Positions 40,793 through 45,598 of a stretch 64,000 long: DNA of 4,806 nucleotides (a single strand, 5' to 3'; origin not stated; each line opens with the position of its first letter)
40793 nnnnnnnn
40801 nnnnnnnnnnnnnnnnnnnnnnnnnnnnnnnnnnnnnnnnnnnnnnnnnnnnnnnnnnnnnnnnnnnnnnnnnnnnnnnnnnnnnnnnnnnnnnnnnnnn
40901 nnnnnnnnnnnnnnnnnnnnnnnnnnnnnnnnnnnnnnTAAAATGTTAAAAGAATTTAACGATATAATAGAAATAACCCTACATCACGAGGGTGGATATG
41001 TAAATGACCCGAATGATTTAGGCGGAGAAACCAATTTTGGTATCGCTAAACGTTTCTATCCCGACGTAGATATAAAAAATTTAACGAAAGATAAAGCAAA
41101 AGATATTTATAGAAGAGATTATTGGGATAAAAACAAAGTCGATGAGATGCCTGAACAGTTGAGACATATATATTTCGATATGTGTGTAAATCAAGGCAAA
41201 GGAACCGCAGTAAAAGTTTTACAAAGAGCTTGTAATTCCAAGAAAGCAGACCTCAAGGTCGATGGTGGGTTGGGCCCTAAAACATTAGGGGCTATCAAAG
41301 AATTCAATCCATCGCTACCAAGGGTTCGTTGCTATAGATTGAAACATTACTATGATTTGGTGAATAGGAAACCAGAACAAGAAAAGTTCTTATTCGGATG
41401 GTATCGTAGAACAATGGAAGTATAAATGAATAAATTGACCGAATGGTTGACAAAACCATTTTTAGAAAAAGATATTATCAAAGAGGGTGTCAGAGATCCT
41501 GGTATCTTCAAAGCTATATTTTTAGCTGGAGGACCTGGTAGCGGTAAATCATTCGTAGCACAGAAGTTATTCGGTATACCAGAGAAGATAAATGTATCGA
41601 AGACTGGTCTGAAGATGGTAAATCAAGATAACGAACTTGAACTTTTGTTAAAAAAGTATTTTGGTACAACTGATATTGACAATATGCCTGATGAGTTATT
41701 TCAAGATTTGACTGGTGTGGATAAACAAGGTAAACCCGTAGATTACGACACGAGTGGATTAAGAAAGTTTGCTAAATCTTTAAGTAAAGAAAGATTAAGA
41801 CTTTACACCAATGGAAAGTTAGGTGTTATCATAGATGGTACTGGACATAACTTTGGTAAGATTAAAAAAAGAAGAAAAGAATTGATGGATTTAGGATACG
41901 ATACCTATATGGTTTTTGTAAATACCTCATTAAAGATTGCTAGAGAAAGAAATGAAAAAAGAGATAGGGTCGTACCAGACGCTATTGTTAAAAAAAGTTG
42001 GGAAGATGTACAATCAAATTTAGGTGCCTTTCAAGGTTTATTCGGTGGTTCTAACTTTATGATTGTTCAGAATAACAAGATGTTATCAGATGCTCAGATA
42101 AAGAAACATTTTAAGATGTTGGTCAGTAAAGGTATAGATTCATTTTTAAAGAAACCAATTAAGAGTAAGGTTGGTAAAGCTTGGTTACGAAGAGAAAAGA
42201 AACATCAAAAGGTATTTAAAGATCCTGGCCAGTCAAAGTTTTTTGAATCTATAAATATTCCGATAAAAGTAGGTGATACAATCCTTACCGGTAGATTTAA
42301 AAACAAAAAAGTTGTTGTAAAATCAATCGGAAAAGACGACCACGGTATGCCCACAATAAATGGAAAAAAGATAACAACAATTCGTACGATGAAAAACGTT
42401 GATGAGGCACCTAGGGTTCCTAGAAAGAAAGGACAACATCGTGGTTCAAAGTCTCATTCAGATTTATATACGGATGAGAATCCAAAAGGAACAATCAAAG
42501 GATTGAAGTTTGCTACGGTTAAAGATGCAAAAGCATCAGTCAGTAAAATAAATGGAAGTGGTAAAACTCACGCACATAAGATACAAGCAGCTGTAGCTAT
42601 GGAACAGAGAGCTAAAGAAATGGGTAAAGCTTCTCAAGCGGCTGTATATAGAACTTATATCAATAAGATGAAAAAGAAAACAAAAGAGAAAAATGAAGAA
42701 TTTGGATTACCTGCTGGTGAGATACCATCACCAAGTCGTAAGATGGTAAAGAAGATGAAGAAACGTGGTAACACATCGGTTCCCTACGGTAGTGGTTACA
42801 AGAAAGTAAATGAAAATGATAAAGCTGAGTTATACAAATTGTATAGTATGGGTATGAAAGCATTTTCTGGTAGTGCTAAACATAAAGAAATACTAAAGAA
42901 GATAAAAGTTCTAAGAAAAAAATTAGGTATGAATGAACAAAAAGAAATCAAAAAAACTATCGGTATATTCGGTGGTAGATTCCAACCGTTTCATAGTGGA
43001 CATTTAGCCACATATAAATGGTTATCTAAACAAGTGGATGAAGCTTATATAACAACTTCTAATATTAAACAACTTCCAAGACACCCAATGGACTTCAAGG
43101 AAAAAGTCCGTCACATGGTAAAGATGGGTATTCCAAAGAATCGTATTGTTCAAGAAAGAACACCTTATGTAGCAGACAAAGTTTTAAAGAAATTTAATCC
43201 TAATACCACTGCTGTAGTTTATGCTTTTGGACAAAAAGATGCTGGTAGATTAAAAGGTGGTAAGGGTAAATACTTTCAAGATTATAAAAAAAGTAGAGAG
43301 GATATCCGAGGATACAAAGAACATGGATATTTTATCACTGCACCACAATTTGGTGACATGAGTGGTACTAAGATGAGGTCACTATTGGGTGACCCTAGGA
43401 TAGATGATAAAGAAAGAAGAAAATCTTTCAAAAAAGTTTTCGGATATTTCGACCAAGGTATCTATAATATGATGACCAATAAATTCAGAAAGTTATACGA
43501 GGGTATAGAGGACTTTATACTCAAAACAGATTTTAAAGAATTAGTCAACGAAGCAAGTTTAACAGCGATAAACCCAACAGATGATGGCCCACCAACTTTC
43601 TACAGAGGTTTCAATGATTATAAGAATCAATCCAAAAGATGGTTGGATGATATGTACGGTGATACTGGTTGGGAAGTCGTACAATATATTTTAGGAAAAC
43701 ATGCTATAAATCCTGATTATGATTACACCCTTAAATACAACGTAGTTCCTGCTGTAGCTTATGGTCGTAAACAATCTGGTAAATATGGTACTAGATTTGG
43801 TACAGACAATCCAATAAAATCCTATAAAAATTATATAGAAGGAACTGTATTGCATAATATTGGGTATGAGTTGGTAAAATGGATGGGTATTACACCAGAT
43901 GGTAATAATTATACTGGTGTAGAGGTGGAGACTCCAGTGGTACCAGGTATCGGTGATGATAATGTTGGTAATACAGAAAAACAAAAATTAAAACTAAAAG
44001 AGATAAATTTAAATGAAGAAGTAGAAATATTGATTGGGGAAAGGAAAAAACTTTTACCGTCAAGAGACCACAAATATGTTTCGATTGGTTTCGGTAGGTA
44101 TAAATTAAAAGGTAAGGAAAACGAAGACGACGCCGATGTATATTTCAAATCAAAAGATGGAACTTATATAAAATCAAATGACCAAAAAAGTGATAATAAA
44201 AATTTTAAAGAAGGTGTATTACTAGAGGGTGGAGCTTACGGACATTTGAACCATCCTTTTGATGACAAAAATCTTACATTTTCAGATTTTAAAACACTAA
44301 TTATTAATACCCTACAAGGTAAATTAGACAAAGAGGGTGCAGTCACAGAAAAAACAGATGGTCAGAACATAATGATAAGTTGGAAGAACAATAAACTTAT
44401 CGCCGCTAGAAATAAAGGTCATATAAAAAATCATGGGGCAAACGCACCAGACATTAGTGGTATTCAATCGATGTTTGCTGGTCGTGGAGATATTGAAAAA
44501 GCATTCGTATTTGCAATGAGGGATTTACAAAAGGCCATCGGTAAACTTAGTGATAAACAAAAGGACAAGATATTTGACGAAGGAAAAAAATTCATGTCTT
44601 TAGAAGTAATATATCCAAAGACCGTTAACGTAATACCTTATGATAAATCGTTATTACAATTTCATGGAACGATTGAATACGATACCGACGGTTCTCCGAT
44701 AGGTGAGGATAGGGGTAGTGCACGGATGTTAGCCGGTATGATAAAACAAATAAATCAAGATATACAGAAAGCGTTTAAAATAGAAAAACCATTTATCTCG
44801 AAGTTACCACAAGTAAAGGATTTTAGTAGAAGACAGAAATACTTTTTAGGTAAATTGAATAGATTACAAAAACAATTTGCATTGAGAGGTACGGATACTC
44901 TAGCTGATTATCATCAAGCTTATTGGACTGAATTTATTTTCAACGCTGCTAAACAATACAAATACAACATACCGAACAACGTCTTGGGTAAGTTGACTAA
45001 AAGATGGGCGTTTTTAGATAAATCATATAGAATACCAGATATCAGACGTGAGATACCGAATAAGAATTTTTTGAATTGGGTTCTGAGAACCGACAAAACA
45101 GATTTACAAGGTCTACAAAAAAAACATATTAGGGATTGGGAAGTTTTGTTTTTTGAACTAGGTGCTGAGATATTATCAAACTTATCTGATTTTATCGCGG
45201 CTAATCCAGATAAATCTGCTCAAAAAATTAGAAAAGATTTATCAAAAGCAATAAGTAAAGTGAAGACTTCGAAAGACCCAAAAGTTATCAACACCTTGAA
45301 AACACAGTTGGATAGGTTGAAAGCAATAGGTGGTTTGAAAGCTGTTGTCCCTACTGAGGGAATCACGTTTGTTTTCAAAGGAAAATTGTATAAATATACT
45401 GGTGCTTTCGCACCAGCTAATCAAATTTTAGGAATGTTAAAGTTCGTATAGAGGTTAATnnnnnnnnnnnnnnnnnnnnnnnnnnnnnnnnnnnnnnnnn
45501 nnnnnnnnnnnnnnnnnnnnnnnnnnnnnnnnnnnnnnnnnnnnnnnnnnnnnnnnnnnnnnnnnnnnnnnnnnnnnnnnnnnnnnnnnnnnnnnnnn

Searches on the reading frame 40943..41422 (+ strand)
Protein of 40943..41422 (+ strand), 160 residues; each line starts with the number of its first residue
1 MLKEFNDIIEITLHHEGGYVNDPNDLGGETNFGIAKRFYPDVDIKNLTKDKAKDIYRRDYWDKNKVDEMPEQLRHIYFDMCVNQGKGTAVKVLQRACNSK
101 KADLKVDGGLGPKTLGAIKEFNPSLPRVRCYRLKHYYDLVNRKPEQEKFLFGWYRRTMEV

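Call 17: search_protein_families(library=pfam, proteins=[window:40943-41422:+], max_evalue=0.01)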
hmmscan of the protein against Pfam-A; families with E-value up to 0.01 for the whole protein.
window:40943-41422:+ (160 aa): 2 families
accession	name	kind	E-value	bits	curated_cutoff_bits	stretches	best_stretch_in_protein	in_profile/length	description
PF05838.17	Glyco_hydro_108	-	1.7e-27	96.2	21.2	1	10-85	2-85/85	Glycosyl hydrolase 108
PF09374.15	PG_binding_3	-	2.3e-12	47.3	24.6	1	89-157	2-75/76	Predicted Peptidoglycan domain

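Call 89: search_protein_families(library=phrogs, proteins=[window:40943-41422:+], max_evalue=0.01)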
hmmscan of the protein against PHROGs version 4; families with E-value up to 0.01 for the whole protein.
window:40943-41422:+ (160 aa): 4 families
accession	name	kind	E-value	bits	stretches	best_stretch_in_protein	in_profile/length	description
phrog_315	-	lysis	1.2e-52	180.4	1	1-160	331-487/677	endolysin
phrog_12853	-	unknown function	1e-26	94.9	1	5-120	3-131/131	-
phrog_24205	-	unknown function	0.00011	23.2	1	14-45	12-43/45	-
phrog_2649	-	lysis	0.0015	19.4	1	71-121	165-215/261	endolysin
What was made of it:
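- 40943..41425 (+): Probable endolysin of this phage (GH108 plus PG_binding_3), 22 kb from the module. Listed because the lysis reading depends on where the lysis genes are. Pfam PF05838 96 bits and PF09374 47 bits (call 17); phrog_315 endolysin 1.2e-52 (call 89).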

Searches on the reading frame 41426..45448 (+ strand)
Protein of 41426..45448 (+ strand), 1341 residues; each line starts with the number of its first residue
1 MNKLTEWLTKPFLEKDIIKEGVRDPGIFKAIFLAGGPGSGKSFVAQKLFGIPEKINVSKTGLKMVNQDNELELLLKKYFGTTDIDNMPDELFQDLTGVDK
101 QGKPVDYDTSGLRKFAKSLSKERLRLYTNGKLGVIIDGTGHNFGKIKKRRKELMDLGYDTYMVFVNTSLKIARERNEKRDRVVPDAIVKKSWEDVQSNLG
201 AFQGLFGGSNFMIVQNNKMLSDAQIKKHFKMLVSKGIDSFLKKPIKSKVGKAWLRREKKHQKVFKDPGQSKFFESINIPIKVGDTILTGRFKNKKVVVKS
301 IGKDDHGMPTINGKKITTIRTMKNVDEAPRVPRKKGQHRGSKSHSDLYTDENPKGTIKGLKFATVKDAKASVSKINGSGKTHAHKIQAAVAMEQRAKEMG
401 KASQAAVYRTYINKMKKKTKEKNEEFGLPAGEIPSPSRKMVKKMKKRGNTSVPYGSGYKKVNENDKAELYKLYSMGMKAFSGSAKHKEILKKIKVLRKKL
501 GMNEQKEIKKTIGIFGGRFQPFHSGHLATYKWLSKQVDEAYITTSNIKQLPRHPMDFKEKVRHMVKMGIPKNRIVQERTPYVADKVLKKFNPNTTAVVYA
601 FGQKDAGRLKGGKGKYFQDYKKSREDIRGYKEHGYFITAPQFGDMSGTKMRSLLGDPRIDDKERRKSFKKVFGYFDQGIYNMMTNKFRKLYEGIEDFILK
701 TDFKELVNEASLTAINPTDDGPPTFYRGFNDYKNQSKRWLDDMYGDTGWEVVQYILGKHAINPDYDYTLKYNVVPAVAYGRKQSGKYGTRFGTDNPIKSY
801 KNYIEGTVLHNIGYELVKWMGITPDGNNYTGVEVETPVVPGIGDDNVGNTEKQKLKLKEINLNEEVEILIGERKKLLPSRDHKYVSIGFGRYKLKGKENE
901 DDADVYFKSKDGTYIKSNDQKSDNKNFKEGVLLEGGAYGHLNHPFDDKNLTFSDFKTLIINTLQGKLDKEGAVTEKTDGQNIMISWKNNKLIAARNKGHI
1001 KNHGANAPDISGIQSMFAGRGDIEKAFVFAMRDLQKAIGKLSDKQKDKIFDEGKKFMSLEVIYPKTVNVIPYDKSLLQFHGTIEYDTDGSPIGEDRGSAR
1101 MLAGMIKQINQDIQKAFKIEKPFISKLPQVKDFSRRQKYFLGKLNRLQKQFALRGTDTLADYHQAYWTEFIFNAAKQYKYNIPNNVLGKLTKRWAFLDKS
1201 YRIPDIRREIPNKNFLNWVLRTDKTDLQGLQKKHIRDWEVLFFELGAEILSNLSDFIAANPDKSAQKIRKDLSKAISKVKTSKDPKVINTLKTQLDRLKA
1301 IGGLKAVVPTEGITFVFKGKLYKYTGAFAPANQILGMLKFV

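Call 17: search_protein_families(library=pfam, proteins=[window:41426-45448:+], max_evalue=0.01)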
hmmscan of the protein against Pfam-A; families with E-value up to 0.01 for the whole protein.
window:41426-45448:+ (1341 aa): 3 families
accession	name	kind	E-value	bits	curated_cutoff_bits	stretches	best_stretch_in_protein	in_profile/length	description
PF01467.32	CTP_transf_like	-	1.7e-08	35.2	21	1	514-600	1-85/133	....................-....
PF13671.12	AAA_33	-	4.7e-08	33.9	27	1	31-196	2-137/143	AAA domain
PF06414.18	Zeta_toxin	-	1.2e-06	28.6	22.3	0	29-48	17-36/199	Zeta toxin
